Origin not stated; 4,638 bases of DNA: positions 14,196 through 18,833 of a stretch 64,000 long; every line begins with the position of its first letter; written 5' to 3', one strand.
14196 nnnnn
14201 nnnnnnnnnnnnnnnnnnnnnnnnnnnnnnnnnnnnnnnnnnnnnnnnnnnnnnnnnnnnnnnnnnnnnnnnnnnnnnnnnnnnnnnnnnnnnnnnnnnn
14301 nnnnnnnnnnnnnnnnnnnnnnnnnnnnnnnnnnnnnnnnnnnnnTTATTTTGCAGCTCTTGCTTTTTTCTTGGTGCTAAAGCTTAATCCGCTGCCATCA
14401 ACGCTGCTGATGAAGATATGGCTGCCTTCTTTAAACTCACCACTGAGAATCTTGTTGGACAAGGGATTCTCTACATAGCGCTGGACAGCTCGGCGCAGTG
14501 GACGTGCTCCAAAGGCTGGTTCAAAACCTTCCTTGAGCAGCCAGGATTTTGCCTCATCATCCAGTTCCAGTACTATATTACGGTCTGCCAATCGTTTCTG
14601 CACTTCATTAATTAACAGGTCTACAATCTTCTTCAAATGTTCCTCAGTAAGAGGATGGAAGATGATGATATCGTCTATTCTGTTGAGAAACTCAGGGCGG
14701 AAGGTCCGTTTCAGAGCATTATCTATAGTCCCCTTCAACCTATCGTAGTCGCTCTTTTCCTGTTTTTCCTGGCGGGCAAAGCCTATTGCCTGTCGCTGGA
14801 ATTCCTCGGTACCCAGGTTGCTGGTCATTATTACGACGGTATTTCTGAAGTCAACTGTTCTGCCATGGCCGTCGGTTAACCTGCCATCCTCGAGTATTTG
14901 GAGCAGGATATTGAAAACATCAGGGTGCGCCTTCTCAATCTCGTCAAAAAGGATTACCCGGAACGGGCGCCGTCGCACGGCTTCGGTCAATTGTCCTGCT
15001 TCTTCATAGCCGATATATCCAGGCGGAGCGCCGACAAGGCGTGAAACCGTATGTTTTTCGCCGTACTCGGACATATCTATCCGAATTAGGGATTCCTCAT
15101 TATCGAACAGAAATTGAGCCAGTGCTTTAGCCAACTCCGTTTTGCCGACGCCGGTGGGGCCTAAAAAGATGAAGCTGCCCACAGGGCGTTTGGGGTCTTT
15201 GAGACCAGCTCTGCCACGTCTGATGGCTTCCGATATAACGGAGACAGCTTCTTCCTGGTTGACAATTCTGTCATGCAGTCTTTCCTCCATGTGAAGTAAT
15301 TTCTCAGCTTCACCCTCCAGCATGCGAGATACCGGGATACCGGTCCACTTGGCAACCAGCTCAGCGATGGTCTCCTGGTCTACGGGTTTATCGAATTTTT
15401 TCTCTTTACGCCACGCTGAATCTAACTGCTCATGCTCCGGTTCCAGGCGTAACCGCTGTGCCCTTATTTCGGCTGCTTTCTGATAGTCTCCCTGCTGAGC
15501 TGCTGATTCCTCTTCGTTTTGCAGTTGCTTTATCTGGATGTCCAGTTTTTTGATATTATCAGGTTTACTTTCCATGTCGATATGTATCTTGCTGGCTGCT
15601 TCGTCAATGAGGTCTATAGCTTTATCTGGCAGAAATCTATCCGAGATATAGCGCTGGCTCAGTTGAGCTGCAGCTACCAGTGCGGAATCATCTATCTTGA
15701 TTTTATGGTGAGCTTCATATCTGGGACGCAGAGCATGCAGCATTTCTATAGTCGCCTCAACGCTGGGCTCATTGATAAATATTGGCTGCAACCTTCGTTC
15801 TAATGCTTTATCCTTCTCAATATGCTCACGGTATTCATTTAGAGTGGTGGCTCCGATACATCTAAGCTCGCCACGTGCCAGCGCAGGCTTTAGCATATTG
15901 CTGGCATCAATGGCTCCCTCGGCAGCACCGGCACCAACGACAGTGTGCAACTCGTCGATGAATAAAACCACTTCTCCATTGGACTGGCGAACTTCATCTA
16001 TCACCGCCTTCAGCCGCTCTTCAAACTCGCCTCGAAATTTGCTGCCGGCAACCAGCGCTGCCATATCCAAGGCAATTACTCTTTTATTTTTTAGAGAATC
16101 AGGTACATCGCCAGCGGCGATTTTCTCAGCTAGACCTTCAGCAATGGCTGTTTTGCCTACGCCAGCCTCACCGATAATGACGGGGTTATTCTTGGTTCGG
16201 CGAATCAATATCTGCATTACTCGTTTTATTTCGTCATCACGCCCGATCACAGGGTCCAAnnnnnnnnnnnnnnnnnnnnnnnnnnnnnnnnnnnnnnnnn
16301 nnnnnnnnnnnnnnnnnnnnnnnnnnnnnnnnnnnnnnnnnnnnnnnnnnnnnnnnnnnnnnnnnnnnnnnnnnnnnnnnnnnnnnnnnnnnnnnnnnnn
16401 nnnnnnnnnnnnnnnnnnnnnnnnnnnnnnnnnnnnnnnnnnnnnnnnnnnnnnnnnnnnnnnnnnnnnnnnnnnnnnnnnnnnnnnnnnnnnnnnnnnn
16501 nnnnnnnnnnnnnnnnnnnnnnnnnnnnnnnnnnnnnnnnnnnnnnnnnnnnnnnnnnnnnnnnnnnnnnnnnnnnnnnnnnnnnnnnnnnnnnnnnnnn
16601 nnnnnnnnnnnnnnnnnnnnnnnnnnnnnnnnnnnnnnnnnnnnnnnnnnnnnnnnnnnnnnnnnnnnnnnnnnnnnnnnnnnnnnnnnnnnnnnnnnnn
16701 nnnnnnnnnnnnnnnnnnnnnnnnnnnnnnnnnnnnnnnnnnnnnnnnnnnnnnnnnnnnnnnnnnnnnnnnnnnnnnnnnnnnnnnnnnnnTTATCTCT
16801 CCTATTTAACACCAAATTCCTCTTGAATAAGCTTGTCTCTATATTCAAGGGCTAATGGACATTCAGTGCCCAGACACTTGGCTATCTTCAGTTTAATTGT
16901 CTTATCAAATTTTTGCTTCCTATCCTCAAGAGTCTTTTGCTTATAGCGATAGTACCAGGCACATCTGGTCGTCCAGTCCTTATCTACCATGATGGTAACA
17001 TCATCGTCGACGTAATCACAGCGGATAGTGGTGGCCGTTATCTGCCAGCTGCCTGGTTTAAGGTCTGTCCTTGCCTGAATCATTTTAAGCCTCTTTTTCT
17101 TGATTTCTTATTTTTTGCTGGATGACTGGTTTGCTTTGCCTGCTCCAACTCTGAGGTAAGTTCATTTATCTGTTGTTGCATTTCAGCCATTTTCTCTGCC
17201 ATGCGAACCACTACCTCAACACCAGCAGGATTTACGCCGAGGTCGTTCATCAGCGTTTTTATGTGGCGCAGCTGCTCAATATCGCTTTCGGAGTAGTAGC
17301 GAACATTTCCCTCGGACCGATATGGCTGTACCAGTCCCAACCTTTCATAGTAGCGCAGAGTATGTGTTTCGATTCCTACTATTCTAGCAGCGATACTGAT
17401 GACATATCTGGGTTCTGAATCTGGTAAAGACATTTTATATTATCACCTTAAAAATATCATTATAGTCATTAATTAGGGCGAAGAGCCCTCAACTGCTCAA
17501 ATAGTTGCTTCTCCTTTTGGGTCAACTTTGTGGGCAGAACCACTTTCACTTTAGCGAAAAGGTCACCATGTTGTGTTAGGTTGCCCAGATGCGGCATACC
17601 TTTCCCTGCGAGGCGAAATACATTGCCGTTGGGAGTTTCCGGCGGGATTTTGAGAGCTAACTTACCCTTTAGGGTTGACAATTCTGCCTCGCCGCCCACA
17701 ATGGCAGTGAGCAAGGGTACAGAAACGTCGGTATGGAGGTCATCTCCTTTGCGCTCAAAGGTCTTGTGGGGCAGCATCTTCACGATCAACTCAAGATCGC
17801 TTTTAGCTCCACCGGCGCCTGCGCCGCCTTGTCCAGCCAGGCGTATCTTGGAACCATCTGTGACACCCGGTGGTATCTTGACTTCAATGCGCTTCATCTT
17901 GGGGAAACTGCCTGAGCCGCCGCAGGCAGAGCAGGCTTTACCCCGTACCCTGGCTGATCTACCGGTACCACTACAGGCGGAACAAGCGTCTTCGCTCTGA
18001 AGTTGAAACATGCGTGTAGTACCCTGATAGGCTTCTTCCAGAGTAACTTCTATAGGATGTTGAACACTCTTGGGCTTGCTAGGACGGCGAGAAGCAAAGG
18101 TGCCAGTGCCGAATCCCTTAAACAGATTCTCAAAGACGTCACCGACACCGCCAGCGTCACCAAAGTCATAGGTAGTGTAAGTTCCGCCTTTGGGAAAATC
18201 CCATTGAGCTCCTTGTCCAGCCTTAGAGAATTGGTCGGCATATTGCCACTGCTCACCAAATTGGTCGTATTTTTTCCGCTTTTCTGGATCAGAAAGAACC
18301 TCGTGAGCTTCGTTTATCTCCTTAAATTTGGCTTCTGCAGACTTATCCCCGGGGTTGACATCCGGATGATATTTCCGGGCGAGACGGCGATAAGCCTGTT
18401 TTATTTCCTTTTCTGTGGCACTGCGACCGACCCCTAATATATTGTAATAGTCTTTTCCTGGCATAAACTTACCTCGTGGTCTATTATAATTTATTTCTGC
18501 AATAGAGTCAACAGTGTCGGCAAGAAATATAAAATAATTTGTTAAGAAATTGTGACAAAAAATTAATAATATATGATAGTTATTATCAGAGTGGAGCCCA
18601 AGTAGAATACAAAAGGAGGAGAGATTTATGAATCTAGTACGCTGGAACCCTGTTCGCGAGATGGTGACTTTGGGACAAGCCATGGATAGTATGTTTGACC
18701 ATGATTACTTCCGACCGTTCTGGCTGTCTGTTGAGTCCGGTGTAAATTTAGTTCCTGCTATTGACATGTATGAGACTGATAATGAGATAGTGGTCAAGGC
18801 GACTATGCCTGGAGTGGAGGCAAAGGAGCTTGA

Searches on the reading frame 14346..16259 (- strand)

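Call 66: search_protein_families(library=pfam, proteins=[window:14346-16259:-], max_evalue=1e-8)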
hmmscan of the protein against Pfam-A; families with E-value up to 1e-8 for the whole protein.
window:14346-16259:- (637 aa): 9 families
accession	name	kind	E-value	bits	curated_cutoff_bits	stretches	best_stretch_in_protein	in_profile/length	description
PF07724.20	AAA_2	-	2.2e-72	243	27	1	358-531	1-166/166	AAA domain (Cdc48 subfamily)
PF17871.7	AAA_lid_9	-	1.5e-33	115.2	22.8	1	166-267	1-102/104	AAA lid domain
PF10431.15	ClpB_D2-small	-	5.5e-31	106.9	21.9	1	537-615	1-79/81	C-terminal, D2-small domain, of ClpB protein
PF00004.35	AAA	-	1.3e-23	84.3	21.2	2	28-140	3-110/131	ATPase family associated with various cellular activities (AAA)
PF07728.20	AAA_5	-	9.7e-18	64.9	22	1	363-484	2-125/139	AAA domain (dynein-related subfamily)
PF13401.12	AAA_22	-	1.7e-12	48.2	27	0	362-458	7-110/130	AAA domain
PF13191.12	AAA_16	-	4.5e-11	44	32.6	0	4-105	2-142/167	AAA ATPase domain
PF00158.32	Sigma54_activat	-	8.3e-10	39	20.2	0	364-479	26-141/168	Sigma-54 interaction domain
PF01637.24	ATPase_2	-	7e-09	36.3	33.2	0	7-112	4-127/225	ATPase domain predominantly from Archaea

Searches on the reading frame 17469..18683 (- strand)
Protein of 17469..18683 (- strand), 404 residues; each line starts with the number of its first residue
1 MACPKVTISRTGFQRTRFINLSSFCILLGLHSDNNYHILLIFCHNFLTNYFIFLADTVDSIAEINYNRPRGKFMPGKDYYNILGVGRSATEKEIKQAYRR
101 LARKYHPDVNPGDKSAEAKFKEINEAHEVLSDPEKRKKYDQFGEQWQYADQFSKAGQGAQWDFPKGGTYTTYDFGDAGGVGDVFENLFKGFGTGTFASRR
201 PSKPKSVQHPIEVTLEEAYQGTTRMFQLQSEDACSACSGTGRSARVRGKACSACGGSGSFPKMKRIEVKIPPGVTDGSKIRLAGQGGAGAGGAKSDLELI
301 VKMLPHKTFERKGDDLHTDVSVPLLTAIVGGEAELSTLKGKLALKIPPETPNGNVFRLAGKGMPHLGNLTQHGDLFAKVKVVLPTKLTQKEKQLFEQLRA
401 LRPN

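Call 66: search_protein_families(library=pfam, proteins=[window:17469-18683:-], max_evalue=1e-8)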
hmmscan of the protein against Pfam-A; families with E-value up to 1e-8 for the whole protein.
window:17469-18683:- (404 aa): 2 families
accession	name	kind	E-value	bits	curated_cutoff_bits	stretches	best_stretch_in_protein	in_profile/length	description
PF01556.23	DnaJ_C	-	2.1e-42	145.1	26.6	1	207-384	1-152/152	DnaJ C terminal domain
PF00226.36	DnaJ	-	5.6e-30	103.7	27.8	1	78-140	1-63/63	DnaJ domain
